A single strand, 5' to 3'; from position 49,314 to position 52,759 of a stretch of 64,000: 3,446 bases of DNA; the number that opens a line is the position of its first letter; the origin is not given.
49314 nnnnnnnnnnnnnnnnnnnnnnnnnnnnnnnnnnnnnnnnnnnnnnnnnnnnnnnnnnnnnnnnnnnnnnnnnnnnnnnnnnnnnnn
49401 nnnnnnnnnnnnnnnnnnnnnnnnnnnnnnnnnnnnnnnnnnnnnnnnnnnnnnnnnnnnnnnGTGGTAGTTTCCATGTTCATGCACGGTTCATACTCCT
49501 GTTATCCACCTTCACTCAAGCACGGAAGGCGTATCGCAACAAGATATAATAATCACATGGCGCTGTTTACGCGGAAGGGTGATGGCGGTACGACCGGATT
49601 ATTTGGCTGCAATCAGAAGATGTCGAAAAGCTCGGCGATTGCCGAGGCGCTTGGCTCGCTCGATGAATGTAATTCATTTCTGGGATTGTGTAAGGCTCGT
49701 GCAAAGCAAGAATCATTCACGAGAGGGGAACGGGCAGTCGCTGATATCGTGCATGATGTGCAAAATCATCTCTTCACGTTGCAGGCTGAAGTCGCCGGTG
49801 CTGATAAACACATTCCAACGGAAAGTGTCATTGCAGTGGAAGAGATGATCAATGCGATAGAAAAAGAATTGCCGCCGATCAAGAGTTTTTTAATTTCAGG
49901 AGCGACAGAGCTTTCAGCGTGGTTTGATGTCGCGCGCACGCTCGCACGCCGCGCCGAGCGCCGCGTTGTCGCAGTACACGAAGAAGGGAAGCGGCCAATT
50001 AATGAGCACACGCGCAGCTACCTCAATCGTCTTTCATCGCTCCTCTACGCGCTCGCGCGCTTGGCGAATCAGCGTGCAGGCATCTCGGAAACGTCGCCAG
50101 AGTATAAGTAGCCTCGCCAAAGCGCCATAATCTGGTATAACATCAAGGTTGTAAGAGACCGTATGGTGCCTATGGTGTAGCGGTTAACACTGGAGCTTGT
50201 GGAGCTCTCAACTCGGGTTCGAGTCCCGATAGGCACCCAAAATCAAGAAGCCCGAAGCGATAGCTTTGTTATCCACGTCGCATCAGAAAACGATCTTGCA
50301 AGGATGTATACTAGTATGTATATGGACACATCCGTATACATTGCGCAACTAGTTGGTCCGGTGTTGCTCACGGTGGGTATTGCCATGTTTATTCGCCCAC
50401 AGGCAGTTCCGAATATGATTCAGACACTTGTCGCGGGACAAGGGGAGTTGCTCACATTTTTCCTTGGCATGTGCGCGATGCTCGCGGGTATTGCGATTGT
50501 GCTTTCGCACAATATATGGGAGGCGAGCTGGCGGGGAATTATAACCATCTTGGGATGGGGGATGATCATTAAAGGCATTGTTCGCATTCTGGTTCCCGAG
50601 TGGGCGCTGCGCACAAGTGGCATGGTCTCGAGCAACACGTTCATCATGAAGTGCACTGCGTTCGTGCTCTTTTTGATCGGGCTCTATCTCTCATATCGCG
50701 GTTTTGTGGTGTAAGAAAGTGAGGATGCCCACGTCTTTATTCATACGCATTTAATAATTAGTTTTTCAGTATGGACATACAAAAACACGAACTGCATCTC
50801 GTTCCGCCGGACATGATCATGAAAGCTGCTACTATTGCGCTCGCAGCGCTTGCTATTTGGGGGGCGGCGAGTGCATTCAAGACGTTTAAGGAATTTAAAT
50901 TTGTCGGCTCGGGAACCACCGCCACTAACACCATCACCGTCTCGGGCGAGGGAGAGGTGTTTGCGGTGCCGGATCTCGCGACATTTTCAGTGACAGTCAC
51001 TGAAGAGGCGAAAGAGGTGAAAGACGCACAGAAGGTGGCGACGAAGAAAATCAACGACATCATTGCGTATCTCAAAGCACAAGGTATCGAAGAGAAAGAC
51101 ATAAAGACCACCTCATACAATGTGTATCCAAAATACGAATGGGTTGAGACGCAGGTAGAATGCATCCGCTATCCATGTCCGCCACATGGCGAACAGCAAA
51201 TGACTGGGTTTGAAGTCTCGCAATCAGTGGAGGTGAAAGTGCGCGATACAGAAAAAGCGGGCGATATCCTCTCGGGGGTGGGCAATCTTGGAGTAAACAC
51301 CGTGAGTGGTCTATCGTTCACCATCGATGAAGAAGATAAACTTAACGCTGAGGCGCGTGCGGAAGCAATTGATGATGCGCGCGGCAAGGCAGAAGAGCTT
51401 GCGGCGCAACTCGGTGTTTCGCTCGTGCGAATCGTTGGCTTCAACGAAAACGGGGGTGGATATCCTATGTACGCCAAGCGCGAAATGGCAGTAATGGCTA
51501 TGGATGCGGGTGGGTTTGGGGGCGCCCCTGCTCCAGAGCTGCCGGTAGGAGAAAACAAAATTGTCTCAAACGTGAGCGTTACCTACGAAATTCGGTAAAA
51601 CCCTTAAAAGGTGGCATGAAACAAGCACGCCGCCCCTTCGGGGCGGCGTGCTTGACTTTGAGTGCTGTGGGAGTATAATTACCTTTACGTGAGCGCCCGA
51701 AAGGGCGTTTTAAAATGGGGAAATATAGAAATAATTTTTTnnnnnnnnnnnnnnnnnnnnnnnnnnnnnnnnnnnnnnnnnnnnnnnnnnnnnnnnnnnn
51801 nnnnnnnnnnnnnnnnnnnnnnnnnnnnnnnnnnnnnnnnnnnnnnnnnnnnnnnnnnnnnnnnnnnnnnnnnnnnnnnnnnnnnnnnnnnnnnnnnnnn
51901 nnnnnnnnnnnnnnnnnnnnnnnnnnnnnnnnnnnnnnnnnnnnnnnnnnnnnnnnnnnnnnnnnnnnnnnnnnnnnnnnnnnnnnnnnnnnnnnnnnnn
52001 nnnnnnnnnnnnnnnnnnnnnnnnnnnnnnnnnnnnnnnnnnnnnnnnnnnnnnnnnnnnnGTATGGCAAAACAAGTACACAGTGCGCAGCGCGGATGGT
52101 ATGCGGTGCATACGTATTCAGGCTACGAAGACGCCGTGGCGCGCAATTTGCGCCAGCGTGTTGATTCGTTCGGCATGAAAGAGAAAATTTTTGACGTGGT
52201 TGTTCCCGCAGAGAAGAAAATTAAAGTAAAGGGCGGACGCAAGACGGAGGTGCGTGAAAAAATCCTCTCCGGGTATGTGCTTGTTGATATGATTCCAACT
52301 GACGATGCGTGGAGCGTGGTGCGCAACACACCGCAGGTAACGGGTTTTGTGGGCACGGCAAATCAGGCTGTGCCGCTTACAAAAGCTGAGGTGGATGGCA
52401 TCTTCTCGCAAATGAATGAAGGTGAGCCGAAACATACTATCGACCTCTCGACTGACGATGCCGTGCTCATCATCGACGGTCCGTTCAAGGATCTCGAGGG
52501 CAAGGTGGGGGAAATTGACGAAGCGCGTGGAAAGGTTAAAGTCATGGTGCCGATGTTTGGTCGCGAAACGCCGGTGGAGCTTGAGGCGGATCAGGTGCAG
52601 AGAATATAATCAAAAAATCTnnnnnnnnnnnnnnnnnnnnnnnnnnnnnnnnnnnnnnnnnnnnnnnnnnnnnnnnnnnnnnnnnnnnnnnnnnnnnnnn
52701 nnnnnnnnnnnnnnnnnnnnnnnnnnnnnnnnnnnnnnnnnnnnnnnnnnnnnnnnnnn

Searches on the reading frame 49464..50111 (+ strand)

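Call 89: search_protein_families(library=pfam, proteins=[window:49464-50111:+], max_evalue=0.001)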
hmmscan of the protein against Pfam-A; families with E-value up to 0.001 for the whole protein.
window:49464-50111:+ (215 aa): 1 family
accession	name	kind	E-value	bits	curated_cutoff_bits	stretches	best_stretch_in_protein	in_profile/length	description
PF01923.23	Cob_adeno_trans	-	5.9e-45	153.8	24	1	35-200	2-170/171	Cobalamin adenosyltransferase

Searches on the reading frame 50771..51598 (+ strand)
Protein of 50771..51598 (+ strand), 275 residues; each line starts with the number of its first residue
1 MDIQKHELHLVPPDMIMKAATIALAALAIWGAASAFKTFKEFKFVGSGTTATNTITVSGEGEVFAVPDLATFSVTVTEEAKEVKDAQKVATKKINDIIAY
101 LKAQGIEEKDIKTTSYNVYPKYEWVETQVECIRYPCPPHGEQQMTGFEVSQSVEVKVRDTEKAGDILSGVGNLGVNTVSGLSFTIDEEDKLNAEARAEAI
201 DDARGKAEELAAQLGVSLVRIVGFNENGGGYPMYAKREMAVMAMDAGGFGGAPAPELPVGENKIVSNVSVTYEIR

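Call 10: search_protein_families(library=pfam, proteins=[window:50771-51598:+], max_evalue=0.01)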
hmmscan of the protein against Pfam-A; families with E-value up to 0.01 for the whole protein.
window:50771-51598:+ (275 aa): 1 family
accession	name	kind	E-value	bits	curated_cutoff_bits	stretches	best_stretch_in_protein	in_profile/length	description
PF04402.19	SIMPL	-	1.6e-56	192.2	25.2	1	55-272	1-205/205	Protein of unknown function (DUF541)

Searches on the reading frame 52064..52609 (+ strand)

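Call 89: search_protein_families(library=pfam, proteins=[window:52064-52609:+], max_evalue=0.001)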
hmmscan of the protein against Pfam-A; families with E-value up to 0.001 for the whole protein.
window:52064-52609:+ (181 aa): 2 families
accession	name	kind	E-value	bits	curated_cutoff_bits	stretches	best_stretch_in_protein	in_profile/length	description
PF02357.24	NusG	-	1.4e-25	90.1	22.2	1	12-113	3-92/93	Transcription termination factor nusG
PF00467.35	KOW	-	6.9e-06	26.1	22.3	1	131-160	2-31/32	KOW motif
